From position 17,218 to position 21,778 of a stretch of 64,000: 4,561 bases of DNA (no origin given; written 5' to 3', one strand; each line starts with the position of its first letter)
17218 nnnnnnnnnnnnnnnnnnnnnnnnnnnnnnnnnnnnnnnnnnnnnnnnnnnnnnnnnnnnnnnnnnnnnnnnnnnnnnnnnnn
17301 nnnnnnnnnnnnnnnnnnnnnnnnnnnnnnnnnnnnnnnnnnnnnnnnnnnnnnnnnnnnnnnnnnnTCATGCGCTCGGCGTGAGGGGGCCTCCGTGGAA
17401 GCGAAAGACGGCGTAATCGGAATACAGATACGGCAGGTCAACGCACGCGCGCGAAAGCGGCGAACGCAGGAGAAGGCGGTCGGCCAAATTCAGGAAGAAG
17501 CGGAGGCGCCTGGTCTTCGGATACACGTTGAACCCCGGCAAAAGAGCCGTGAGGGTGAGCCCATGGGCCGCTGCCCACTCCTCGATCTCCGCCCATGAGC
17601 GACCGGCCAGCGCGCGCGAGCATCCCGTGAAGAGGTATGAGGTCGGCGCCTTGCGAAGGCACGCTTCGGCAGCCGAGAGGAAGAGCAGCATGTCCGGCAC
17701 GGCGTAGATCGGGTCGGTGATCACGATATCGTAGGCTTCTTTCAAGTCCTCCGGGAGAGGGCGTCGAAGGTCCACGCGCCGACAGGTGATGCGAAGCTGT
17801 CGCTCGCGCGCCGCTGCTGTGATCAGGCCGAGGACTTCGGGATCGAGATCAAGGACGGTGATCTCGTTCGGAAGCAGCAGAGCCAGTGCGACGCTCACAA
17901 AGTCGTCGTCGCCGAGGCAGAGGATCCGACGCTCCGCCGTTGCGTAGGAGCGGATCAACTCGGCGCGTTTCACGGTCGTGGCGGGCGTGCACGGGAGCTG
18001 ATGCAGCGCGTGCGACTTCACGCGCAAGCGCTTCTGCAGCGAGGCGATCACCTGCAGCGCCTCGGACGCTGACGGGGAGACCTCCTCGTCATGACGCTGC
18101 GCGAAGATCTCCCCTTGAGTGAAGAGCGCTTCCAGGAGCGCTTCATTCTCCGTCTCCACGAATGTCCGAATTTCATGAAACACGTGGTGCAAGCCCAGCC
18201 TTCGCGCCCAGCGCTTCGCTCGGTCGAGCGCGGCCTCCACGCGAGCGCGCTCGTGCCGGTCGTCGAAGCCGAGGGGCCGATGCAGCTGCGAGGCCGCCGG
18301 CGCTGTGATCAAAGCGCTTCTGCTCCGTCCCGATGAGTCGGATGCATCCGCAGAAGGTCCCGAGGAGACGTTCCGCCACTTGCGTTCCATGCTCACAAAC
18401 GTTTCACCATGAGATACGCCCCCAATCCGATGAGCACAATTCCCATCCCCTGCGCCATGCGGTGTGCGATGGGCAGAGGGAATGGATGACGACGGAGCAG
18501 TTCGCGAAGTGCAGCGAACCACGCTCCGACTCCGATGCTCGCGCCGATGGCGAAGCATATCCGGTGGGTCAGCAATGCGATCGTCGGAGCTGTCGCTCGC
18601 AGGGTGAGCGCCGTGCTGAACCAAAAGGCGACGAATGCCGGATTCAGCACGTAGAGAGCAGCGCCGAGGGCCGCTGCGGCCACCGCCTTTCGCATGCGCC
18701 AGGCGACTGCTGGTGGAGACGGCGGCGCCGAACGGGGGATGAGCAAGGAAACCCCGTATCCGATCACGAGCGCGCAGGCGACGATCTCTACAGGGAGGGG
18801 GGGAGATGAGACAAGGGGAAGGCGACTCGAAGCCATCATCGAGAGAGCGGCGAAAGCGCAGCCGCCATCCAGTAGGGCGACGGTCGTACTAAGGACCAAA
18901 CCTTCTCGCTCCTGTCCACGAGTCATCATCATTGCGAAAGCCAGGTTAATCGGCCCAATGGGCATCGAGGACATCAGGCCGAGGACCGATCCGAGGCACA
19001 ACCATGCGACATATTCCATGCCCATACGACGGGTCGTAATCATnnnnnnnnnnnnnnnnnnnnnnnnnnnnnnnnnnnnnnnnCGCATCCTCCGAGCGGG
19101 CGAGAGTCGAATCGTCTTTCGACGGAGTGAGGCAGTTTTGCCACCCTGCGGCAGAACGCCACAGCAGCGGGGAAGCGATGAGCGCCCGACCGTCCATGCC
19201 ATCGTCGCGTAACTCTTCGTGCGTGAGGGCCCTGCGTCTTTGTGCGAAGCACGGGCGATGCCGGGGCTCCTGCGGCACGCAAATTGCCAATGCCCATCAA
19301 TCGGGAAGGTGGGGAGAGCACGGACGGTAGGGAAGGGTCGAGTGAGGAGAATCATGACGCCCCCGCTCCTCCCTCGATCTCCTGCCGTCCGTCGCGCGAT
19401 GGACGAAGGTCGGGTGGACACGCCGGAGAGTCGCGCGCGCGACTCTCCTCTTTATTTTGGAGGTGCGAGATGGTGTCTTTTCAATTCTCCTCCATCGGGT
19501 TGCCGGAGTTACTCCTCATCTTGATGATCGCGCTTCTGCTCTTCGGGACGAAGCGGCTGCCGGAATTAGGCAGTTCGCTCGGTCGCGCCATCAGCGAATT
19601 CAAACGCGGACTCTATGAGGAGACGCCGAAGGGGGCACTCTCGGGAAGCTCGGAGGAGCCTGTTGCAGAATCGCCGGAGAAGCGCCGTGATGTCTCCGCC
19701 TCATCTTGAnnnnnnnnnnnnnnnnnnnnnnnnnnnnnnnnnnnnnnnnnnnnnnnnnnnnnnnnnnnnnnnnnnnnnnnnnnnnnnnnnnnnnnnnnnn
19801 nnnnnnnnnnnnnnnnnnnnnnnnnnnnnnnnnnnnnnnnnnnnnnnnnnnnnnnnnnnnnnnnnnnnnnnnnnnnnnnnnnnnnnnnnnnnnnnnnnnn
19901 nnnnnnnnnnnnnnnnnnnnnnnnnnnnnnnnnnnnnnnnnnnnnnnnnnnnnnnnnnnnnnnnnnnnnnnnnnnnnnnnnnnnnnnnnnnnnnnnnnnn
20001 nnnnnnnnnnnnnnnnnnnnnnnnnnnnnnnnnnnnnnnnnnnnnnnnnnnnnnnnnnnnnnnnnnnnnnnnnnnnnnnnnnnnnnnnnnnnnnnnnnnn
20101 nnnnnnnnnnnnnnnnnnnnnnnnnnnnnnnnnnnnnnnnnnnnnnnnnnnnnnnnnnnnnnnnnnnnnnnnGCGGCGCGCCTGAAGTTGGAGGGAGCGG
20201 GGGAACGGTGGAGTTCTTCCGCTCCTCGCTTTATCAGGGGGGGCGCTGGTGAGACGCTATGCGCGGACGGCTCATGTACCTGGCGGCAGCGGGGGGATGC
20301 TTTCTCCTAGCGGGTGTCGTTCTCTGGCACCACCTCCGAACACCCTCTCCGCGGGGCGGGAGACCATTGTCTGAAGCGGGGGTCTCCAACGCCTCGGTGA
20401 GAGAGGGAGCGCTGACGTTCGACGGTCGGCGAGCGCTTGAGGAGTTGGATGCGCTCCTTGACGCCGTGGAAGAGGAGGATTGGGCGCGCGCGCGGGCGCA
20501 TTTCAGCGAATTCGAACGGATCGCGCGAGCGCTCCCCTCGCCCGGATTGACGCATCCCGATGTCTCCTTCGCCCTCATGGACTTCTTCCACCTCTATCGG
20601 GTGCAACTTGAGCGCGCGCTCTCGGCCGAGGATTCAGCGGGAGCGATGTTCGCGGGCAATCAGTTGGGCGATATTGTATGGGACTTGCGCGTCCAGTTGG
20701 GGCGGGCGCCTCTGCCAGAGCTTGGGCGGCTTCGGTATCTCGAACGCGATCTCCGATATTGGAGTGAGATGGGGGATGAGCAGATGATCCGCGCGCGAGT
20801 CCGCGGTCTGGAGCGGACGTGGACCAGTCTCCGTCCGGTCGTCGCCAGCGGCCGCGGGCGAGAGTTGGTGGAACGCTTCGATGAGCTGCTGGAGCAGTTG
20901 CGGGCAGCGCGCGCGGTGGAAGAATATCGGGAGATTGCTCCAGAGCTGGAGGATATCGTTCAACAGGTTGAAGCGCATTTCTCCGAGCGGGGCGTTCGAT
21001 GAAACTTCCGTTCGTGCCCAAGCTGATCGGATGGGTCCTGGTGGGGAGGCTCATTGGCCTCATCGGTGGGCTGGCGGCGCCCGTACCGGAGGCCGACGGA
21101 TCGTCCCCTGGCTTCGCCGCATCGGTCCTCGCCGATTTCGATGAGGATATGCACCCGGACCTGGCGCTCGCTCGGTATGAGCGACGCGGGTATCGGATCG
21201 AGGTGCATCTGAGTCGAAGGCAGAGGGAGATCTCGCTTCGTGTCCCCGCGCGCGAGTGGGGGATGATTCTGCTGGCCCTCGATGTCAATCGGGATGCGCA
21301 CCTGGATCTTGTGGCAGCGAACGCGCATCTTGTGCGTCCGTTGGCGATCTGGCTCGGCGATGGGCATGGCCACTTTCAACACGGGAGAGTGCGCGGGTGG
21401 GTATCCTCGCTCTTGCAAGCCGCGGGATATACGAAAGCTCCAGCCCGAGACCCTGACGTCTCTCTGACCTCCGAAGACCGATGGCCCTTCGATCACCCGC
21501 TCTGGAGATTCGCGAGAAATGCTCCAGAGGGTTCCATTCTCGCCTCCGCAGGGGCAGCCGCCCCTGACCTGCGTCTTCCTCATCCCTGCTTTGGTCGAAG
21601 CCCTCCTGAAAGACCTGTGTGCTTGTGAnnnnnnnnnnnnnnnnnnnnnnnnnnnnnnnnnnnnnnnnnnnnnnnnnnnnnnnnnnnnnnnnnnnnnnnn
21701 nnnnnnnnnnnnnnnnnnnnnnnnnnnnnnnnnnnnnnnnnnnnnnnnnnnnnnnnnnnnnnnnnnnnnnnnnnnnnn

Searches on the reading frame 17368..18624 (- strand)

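Call 6: search_protein_families(library=pfam, proteins=[window:17368-18624:-])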
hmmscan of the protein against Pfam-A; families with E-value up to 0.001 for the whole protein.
window:17368-18624:- (418 aa): 1 family
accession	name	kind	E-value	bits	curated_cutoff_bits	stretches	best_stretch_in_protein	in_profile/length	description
PF01861.22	BpsA_C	-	1.6e-29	103.4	27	1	197-371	10-186/243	Branched-chain polyamine synthase A C-terminal domain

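Call 42: search_protein_families(library=ncbifam, proteins=[window:17368-18624:-], max_evalue=0.001)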
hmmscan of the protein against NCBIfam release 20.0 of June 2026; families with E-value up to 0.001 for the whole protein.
window:17368-18624:- (418 aa): 0 families

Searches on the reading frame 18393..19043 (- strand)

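Call 6: search_protein_families(library=pfam, proteins=[window:18393-19043:-])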
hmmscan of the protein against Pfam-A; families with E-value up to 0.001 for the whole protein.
window:18393-19043:- (216 aa): 1 family
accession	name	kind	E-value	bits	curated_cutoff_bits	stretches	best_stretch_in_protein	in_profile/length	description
PF01810.24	LysE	-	1.5e-05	25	25.6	1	26-214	4-192/193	LysE type translocator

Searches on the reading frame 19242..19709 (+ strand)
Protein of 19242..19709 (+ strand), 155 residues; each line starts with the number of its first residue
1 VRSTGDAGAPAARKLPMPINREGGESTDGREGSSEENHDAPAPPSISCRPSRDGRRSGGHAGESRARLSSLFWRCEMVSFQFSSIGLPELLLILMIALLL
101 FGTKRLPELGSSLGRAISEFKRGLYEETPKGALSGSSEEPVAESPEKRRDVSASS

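Call 6: search_protein_families(library=pfam, proteins=[window:19242-19709:+])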
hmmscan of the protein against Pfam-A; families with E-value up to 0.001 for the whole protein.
window:19242-19709:+ (155 aa): 1 family
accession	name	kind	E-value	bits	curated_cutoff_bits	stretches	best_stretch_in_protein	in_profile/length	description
PF02416.21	TatA_B_E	-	6.2e-16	57.8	21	1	85-128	1-44/53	mttA/Hcf106 family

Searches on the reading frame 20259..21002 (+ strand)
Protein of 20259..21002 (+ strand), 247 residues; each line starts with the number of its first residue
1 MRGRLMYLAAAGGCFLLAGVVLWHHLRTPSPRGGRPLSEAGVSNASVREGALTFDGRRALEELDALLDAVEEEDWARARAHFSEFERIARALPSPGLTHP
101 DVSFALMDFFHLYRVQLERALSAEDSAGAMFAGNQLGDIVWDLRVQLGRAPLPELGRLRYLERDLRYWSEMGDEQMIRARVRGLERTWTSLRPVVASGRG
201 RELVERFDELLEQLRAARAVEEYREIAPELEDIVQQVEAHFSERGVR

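Call 6: search_protein_families(library=pfam, proteins=[window:20259-21002:+])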
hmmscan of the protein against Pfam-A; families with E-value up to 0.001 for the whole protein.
window:20259-21002:+ (247 aa): 0 families

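Call 42: search_protein_families(library=ncbifam, proteins=[window:20259-21002:+], max_evalue=0.001)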
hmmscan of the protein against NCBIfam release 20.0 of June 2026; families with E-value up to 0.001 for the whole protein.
window:20259-21002:+ (247 aa): 0 families

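Call 54: search_protein_families(library=pfam, proteins=[window:20259-21002:+], max_evalue=1)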
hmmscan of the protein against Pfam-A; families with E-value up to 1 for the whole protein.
window:20259-21002:+ (247 aa): 4 families
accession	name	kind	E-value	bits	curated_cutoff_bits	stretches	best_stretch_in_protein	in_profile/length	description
PF14276.11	DUF4363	-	0.0034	17.8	27.5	0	59-86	14-41/107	Domain of unknown function (DUF4363)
PF19551.4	DUF6074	-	0.037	14.7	27.2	1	83-127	38-82/83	Family of unknown function (DUF6074)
PF01814.28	Hemerythrin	-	0.13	13.1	25.3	0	206-242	12-51/127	Hemerythrin HHE cation binding domain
PF08844.15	DUF1815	-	0.23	12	25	0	168-216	48-98/101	Domain of unknown function (DUF1815)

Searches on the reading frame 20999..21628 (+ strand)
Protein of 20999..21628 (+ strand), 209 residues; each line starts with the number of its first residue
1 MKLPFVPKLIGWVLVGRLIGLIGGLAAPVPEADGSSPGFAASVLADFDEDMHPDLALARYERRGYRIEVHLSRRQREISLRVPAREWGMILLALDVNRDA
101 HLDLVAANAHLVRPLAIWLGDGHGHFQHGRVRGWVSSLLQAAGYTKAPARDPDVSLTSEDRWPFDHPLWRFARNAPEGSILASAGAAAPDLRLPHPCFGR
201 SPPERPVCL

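Call 6: search_protein_families(library=pfam, proteins=[window:20999-21628:+])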
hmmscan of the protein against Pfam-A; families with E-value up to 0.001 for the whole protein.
window:20999-21628:+ (209 aa): 1 family
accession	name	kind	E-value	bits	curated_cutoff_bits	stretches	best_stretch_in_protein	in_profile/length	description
PF13517.12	FG-GAP_3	-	6.7e-06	27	26.9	0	46-105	1-60/61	FG-GAP-like repeat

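Call 42: search_protein_families(library=ncbifam, proteins=[window:20999-21628:+], max_evalue=0.001)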
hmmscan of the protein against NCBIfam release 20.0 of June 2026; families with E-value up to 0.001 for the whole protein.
window:20999-21628:+ (209 aa): 0 families

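Call 54: search_protein_families(library=pfam, proteins=[window:20999-21628:+], max_evalue=1)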
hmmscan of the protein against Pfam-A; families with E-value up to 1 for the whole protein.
window:20999-21628:+ (209 aa): 2 families
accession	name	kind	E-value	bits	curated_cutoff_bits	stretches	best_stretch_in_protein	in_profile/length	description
PF13517.12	FG-GAP_3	-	6.7e-06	27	26.9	2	46-105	1-60/61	FG-GAP-like repeat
PF01839.29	FG-GAP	-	0.0018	18.6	22.1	1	88-108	2-22/37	FG-GAP repeat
